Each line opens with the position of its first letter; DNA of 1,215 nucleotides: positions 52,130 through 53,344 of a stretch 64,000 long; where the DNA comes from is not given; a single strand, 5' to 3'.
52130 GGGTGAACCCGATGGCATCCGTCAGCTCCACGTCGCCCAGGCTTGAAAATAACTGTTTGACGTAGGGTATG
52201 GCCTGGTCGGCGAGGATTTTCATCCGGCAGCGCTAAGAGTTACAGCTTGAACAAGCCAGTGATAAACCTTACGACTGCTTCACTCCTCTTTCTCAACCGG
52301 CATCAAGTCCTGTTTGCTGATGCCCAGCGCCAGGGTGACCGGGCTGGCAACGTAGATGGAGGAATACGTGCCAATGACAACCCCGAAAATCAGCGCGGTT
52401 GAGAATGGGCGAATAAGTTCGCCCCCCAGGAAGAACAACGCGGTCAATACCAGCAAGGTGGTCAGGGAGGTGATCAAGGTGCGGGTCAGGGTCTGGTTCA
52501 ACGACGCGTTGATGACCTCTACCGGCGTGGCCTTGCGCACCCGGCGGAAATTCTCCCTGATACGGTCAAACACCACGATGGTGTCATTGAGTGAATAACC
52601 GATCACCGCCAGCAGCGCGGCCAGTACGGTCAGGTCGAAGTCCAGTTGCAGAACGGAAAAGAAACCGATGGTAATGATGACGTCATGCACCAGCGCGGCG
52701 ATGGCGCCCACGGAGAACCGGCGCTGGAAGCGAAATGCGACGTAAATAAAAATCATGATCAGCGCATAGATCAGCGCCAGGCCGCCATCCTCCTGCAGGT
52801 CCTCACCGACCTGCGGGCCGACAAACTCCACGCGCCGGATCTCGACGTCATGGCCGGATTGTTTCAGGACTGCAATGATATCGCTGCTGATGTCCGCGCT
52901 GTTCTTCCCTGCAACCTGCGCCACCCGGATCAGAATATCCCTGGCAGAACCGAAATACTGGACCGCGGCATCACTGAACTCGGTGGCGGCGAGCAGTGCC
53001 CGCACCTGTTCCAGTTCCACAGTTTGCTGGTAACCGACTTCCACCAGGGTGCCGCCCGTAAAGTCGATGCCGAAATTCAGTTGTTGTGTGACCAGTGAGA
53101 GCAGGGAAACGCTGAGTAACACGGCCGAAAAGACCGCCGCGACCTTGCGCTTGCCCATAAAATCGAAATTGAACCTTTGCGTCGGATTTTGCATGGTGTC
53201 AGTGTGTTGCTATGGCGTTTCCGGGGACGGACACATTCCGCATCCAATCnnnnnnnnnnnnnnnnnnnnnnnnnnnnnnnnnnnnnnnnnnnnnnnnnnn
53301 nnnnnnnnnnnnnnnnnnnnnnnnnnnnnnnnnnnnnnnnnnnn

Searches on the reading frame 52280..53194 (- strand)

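Call 10: search_protein_families(library=pfam, proteins=[window:52280-53194:-], max_evalue=0.001)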
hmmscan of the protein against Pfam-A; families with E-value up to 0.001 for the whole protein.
window:52280-53194:- (304 aa): 2 families
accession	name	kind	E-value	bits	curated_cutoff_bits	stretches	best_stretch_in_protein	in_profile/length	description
PF02355.23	SecD_SecF_C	-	1.7e-70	236.7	20.5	1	108-290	4-186/189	Protein export membrane protein SecD/SecF, C-terminal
PF07549.19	Sec_GG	-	2.3e-10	40.1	20.3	1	33-59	2-28/28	SecD/SecF GG Motif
